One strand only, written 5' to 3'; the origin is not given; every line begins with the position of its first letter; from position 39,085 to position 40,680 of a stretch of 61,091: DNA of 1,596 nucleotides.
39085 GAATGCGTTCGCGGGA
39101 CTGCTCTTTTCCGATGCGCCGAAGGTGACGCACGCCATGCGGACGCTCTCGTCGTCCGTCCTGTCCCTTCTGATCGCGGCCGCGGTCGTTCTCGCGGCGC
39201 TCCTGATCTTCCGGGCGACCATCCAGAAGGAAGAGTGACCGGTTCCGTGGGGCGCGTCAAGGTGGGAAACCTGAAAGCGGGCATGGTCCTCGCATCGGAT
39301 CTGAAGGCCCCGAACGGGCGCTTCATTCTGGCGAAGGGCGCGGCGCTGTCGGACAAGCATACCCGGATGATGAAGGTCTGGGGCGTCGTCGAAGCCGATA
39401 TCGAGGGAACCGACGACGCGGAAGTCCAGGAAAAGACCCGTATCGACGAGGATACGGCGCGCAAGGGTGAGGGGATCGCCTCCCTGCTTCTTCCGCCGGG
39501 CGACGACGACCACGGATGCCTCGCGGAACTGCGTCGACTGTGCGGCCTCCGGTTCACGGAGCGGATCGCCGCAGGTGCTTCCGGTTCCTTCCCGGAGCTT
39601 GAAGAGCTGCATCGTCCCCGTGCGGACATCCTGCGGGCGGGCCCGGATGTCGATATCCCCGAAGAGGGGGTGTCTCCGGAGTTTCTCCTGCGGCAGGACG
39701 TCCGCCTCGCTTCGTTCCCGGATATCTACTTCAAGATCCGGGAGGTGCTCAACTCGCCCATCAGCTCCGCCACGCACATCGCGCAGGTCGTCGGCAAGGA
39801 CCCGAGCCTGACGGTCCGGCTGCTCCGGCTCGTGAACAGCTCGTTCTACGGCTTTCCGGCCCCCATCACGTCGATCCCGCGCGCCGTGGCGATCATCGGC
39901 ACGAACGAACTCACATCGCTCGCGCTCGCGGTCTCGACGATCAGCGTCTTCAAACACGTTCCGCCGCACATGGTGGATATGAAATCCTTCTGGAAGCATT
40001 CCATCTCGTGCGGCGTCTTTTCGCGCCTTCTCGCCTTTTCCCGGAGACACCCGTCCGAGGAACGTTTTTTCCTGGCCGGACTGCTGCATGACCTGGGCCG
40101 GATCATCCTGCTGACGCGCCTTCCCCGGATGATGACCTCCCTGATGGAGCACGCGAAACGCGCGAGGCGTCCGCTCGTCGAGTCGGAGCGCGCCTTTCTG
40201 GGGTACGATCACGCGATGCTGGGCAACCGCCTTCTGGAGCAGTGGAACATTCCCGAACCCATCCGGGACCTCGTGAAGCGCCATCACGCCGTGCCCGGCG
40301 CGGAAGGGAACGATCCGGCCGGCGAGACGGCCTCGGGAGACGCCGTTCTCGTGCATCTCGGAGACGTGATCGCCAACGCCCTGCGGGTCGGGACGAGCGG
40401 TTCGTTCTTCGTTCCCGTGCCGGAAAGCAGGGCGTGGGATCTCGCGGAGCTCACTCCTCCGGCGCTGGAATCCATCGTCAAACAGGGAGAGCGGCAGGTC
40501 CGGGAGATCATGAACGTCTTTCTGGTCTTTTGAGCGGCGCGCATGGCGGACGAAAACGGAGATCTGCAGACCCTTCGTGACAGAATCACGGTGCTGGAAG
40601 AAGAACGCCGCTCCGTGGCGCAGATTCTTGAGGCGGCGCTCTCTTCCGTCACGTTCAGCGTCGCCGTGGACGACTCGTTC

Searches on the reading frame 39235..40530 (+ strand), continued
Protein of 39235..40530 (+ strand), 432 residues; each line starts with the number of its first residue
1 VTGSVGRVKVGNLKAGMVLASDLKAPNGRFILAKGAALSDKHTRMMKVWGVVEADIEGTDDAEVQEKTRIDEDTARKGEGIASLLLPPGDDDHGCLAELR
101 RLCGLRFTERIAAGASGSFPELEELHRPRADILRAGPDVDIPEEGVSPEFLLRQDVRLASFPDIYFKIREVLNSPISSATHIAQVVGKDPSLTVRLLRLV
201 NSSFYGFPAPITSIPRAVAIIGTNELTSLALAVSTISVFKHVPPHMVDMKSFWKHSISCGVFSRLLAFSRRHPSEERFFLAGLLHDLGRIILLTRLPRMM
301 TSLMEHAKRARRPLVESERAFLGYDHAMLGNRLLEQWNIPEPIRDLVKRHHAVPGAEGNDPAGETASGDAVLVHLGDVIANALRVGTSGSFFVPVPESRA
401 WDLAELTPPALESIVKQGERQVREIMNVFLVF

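Call 55: search_solved_structures(query=window:39247-40530:+, max_evalue=0.001, show_alignments=2)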
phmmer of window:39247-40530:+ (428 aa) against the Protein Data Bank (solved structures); distinct sequences matched with E-value up to 0.001: 8.
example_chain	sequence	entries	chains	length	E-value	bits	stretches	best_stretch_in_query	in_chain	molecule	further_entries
3hc1_A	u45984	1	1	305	5.6e-19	71.5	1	144-351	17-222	uncharacterized HDOD domain protein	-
3m1t_A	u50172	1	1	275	2e-17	66.4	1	147-348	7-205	Putative phosphohydrolase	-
3i7a_A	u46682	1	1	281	4e-17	65.4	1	153-333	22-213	Putative metal-dependent phosphohydrolase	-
3p3q_A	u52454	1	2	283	5.2e-16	61.7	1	172-343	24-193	MmoQ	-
3ljx_A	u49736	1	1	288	7.6e-16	61.2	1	174-344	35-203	MmoQ Response regulator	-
1vqr_A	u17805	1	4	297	3e-13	52.6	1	145-339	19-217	hypothetical protein Cj0248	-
3mem_A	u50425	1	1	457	1.3e-11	47.3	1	149-354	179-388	Putative signal transduction protein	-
9qzk_A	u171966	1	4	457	2.3e-09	39.8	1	148-340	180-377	HDOD domain-containing protein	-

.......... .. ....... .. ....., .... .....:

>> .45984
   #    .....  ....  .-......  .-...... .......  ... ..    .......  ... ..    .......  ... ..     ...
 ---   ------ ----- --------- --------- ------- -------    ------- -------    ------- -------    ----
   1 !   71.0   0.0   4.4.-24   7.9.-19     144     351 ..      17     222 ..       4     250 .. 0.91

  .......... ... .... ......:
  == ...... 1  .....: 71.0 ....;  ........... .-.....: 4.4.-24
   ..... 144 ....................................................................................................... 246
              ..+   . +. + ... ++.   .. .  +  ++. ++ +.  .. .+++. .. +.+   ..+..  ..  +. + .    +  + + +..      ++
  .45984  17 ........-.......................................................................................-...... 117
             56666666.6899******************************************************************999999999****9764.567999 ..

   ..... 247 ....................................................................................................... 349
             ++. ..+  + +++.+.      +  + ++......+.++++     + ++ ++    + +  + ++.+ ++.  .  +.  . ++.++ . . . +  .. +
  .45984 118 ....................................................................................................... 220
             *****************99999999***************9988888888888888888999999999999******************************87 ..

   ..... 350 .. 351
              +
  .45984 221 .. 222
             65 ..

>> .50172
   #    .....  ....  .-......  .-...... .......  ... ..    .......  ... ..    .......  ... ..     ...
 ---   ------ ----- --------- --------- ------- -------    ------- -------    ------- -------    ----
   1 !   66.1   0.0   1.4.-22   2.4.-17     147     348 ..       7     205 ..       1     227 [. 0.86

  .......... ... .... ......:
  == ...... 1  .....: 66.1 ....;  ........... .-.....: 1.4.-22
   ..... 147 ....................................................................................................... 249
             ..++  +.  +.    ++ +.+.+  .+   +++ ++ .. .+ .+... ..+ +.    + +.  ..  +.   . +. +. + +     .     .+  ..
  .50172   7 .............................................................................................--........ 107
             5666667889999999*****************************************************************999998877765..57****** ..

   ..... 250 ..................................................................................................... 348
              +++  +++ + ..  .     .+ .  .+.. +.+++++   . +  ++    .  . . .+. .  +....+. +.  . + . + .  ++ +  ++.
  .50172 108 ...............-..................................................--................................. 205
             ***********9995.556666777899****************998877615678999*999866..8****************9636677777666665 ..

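Call 58: search_protein_families(library=pfam, proteins=[L009:775-1935:+, L010:8980-9651:-, L013:78-2165:+, L011:8489-9160:-], max_evalue=0.001)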
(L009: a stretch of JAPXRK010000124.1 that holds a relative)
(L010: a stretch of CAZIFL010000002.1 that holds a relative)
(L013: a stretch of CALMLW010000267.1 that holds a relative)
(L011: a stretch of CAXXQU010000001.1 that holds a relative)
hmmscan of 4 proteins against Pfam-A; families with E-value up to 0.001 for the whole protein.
L009:775-1935:+ (386 aa): 1 family
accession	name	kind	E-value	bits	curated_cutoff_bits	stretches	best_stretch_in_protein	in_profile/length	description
PF00291.31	PALP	-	1.2e-69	235.4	35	1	71-367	1-295/295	Pyridoxal-phosphate dependent enzyme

L010:8980-9651:- (223 aa): 2 families
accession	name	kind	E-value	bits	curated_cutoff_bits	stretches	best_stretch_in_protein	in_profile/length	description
PF08348.17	PAS_6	-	8.9e-37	125.9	27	1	8-120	1-113/115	YheO-like PAS domain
PF13309.12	HTH_22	-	8.5e-15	55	29.6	1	156-216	3-63/63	HTH domain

L013:78-2165:+ (695 aa): 3 families
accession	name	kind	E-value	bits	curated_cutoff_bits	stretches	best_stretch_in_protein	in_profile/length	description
PF00072.30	Response_reg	-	1.4e-29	102.9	30.2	1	576-688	1-110/111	Response regulator receiver domain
PF02518.31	HATPase_c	-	1.4e-28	99.9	26.4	1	297-412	1-110/111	Histidine kinase-, DNA gyrase B-, and HSP90-like ATPase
PF00512.31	HisKA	-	2.1e-23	82.5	26.9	1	185-250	1-66/66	His Kinase A (phospho-acceptor) domain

L011:8489-9160:- (223 aa): 2 families
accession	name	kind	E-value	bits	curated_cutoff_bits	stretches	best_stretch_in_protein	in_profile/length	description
PF08348.17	PAS_6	-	2.3e-37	127.8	27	1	8-120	1-113/115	YheO-like PAS domain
PF13309.12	HTH_22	-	1.2e-14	54.5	29.6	1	160-216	7-63/63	HTH domain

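Call 59: search_protein_families(library=ncbifam, proteins=[L009:775-1935:+], max_evalue=0.00001)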
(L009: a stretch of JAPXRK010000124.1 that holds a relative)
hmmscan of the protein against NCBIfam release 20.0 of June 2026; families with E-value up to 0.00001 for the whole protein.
L009:775-1935:+ (386 aa): 32 families (the best 25 are shown)
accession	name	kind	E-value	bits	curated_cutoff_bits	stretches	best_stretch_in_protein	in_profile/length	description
NF005035.0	PRK06450.1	equivalog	3.7e-75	252.9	301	1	8-371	3-336/338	threonine synthase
NF006050.0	PRK08197.1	equivalog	1.5e-73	247.9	303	1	8-371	8-383/406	threonine synthase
NF006205.0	PRK08329.1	equivalog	9.7e-61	205.7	358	1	8-371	1-345/347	threonine synthase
NF004170.0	PRK05638.1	equivalog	8.6e-59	199.2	421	1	9-373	2-359/442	threonine synthase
TIGR00260.1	thrC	equivalog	2.7e-37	128.7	167.1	1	56-371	2-337/340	threonine synthase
NF004996.0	PRK06381.1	equivalog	1.4e-33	116.3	266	1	89-368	32-317/319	threonine synthase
NF006094.0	PRK08246.1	subfamily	2.1e-23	83.2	331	1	88-346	37-282/310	serine/threonine dehydratase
NF005292.0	PRK06815.1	equivalog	5.6e-21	74.9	371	1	87-368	35-306/320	threonine/serine dehydratase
NF045641.2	BHydaspDhtseBhcB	equivalog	1.2e-18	67.3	550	1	85-367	32-302/312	beta-hydroxyaspartate dehydratase BhcB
NF005147.0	PRK06608.1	equivalog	5.4e-18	64.9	380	1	85-247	36-199/339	serine/threonine dehydratase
NF005680.0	PRK07476.1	equivalog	7.9e-18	64.5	413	1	87-370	37-311/326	hydroxyectoine utilization dehydratase EutB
NF004771.0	PRK06110.1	equivalog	1.8e-17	63.4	317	1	79-368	28-305/323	threonine dehydratase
TIGR01127.1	ilvA_1Cterm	equivalog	6e-17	61.7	378.75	1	88-346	15-265/380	threonine ammonia-lyase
NF005454.0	PRK07048.1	equivalog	9.3e-15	54.6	452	1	87-354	39-298/324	threo-3-hydroxy-L-aspartate ammonia-lyase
NF006390.0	PRK08639.1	equivalog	7e-14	51.6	421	1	87-351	39-299/418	threonine ammonia-lyase IlvA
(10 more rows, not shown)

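Call 82: search_protein_families(library=pfam, proteins=[L015:11281-12501:+, L016:7860-9503:+, L019:11283-13367:+, L022:11300-14830:+, L028:6738-9461:+, L035:11013-11885:+, L045:3946-5955:+, L048:5139-6395:+, L036:5296-7815:+, L034:2824-4974:+], max_evalue=0.0001)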
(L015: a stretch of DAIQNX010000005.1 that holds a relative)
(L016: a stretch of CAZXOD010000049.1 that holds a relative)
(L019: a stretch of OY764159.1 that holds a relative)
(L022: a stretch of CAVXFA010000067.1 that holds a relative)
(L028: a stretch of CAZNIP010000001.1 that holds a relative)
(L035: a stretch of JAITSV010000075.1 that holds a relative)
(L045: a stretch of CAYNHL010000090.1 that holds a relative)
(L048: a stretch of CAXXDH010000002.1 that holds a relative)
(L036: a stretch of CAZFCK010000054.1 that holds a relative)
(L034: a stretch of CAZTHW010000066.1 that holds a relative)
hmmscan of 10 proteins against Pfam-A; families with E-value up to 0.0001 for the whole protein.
L015:11281-12501:+ (407 aa): 1 family
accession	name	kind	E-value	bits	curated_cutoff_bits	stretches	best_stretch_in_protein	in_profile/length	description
PF00990.26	GGDEF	-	7.3e-50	169.3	23.8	1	241-397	1-160/161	Diguanylate cyclase, GGDEF domain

L016:7860-9503:+ (548 aa): 2 families
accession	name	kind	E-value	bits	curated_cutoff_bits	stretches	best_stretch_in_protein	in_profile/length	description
PF00990.26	GGDEF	-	1.4e-49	168.4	23.8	1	388-542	1-158/161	Diguanylate cyclase, GGDEF domain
PF08447.18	PAS_3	-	1.2e-14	54.8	25.6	1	293-371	12-89/89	PAS fold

L019:11283-13367:+ (695 aa): 6 families
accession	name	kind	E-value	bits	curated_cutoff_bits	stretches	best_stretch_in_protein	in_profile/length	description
PF00072.30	Response_reg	-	1.4e-22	80.4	30.2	1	575-685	1-110/111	Response regulator receiver domain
PF02518.31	HATPase_c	-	3.2e-21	76.3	26.4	1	432-552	3-110/111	Histidine kinase-, DNA gyrase B-, and HSP90-like ATPase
PF00989.32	PAS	-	1.4e-12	48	22.6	1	185-293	2-112/113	PAS fold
PF08448.16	PAS_4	-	8.8e-10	39.2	23.1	1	190-296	1-107/110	PAS fold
PF00512.31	HisKA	-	3.4e-09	37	26.9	1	320-382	2-63/66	His Kinase A (phospho-acceptor) domain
PF13426.13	PAS_9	-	3.2e-07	31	27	1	194-271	1-76/103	PAS domain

L022:11300-14830:+ (1177 aa): 7 families
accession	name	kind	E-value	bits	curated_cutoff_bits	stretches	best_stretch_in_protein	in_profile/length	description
PF00072.30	Response_reg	-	6.5e-46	155.5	30.2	2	931-1044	1-110/111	Response regulator receiver domain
PF02518.31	HATPase_c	-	1e-31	110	26.4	1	645-757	1-107/111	Histidine kinase-, DNA gyrase B-, and HSP90-like ATPase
PF00512.31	HisKA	-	1.4e-24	86.4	26.9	1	533-598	1-66/66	His Kinase A (phospho-acceptor) domain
PF13185.12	GAF_2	-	1.1e-16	61.7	28.6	1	240-381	3-135/136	GAF domain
PF13492.12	GAF_3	-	1.4e-16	61.5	27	1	241-383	2-129/129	GAF domain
PF01590.32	GAF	-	4.3e-15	56.9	22.4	1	241-381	2-133/133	GAF domain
PF01627.28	Hpt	-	1.4e-12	48.1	24.6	1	1088-1169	1-82/84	Hpt domain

L028:6738-9461:+ (908 aa): 7 families
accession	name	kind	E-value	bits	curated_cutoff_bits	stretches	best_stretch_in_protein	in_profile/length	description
PF00072.30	Response_reg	-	2.6e-26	92.4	30.2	1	790-901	1-110/111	Response regulator receiver domain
PF02518.31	HATPase_c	-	2.4e-25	89.6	26.4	1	641-763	2-109/111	Histidine kinase-, DNA gyrase B-, and HSP90-like ATPase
PF13185.12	GAF_2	-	3.4e-24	86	28.6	1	245-382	2-136/136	GAF domain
PF13492.12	GAF_3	-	8.2e-20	72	27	1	246-383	1-129/129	GAF domain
PF01590.32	GAF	-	8.6e-19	68.8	22.4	1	246-381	1-133/133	GAF domain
PF13426.13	PAS_9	-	7.4e-08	33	27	1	430-516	11-102/103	PAS domain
PF00512.31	HisKA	-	1e-07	32.3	26.9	1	535-597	3-64/66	His Kinase A (phospho-acceptor) domain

L035:11013-11885:+ (291 aa): 3 families
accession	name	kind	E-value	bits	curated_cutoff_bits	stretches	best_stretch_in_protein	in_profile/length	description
PF13492.12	GAF_3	-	1.4e-05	25.9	27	1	39-164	3-128/129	GAF domain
PF00989.32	PAS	-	3.6e-05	24.2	22.6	1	180-282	4-111/113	PAS fold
PF08448.16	PAS_4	-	5.7e-05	23.7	23.1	0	184-276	2-93/110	PAS fold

L045:3946-5955:+ (670 aa): 8 families
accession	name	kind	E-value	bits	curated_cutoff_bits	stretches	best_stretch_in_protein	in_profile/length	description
PF02518.31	HATPase_c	-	4.2e-28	98.4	26.4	1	421-530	2-110/111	Histidine kinase-, DNA gyrase B-, and HSP90-like ATPase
PF00072.30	Response_reg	-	6.2e-22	78.3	30.2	1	554-663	1-108/111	Response regulator receiver domain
PF13426.13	PAS_9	-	7.8e-11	42.6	27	1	197-291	4-103/103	PAS domain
PF00989.32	PAS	-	5.1e-08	33.4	22.6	1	186-289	3-113/113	PAS fold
PF00512.31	HisKA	-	4.2e-07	30.4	26.9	1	315-379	2-65/66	His Kinase A (phospho-acceptor) domain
PF13492.12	GAF_3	-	1.9e-06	28.7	27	1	41-164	5-128/129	GAF domain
PF14501.12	HATPase_c_5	-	7.2e-06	26.3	22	1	424-516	5-91/102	GHKL domain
PF08448.16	PAS_4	-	1.6e-05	25.5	23.1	0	193-293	4-109/110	PAS fold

L048:5139-6395:+ (419 aa): 2 families
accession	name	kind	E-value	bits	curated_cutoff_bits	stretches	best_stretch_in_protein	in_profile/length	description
PF13185.12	GAF_2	-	2.3e-08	34.8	28.6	1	270-414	2-134/136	GAF domain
PF01590.32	GAF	-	3.2e-05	24.9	22.4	0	327-415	47-133/133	GAF domain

L036:5296-7815:+ (840 aa): 4 families
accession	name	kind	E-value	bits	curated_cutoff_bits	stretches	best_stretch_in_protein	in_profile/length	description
PF02518.31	HATPase_c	-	5.4e-31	107.8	26.4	1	448-567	1-110/111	Histidine kinase-, DNA gyrase B-, and HSP90-like ATPase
PF00072.30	Response_reg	-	1.6e-24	86.6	30.2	1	590-704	1-110/111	Response regulator receiver domain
PF00512.31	HisKA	-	4.1e-21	75.2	26.9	1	336-400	1-65/66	His Kinase A (phospho-acceptor) domain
PF01627.28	Hpt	-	1.9e-10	41.3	24.6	1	748-828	2-82/84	Hpt domain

L034:2824-4974:+ (717 aa): 5 families
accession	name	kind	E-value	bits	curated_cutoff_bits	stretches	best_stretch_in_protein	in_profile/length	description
PF00563.25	EAL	-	2.4e-70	237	31.3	1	465-702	2-236/236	EAL domain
PF00990.26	GGDEF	-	6.7e-50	169.4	23.8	1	287-445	1-161/161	Diguanylate cyclase, GGDEF domain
PF13188.13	PAS_8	-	3.1e-06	27.3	21.8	0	165-207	3-41/65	PAS domain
PF00989.32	PAS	-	6.6e-06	26.5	22.6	1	165-258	3-94/113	PAS fold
PF13426.13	PAS_9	-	5.3e-05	23.9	27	0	175-274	3-102/103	PAS domain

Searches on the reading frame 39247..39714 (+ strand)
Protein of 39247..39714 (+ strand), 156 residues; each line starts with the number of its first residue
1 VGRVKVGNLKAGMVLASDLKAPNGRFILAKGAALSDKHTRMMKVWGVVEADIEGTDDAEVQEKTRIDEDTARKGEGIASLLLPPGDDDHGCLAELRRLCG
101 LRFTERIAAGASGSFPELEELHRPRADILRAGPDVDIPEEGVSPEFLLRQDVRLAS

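Call 31: search_protein_families(library=pfam, proteins=[window:39247-39714:+], max_evalue=1)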
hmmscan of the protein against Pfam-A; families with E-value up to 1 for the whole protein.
window:39247-39714:+ (156 aa): 0 families

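Call 90: search_protein_families(library=pfam, alignment_id=A8, max_evalue=1)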
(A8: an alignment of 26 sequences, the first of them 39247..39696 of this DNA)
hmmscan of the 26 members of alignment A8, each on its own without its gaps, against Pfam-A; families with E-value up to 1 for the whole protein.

A. member 1, window:39247-39696:+ (150 aa): 0 families

B. families by the number of members that match (of 26 scanned): 7 families
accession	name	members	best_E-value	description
PF06819.16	Arc_PepC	3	0.14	Archaeal Peptidase A24 C-terminal Domain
PF11871.13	DUF3391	1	0.0031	Domain of unknown function (DUF3391)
PF04760.21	IF2_N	1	0.054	Translation initiation factor IF-2, N-terminal region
PF20430.3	Eplus_motif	1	0.087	E+ motif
PF22564.2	HAAS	1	0.13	HAAS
PF19910.5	DUF6383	1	0.2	Domain of unknown function (DUF6383)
PF16175.11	DUF4875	1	0.21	Domain of unknown function (DUF4875)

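Call 91: search_solved_structures(query=A8, max_evalue=10, show_alignments=1)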
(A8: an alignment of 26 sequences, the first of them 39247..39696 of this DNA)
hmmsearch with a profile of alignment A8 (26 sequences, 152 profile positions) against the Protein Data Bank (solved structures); distinct sequences matched with E-value up to 10: 11.
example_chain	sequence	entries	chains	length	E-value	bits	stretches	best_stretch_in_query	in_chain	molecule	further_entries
8kc0_A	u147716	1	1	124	0.0004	24.2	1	36-101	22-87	De novo design protein -NB8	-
2fts_A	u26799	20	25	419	0.26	15.1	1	23-54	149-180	gephyrin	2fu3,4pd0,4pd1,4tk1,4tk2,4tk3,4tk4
1t3e_A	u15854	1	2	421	0.26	15.1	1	23-54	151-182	Gephyrin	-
21zx_A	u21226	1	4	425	0.27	15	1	23-54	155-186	Isoform 5 of Gephyrin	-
9s3m_A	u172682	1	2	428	0.27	15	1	23-54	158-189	Isoform 5 of Gephyrin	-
9gw9_A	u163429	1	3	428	0.27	15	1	23-54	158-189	Gephyrin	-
7xya_C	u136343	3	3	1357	0.38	14.5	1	17-52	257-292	DNA-directed RNA polymerase subunit beta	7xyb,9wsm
7f0r_C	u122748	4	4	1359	0.38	14.5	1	17-52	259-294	DNA-directed RNA polymerase subunit beta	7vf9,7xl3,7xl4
9s3f_A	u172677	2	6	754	0.44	14.3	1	23-54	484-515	Isoform 5 of Gephyrin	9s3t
1uz5_A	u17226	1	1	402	1.5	12.6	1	22-56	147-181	402AA LONG HYPOTHETICAL MOLYBDOPTERIN BIOSYNTHESIS MOEA PROTEIN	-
1wu2_A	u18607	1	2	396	1.6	12.5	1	23-53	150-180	molybdopterin biosynthesis moeA protein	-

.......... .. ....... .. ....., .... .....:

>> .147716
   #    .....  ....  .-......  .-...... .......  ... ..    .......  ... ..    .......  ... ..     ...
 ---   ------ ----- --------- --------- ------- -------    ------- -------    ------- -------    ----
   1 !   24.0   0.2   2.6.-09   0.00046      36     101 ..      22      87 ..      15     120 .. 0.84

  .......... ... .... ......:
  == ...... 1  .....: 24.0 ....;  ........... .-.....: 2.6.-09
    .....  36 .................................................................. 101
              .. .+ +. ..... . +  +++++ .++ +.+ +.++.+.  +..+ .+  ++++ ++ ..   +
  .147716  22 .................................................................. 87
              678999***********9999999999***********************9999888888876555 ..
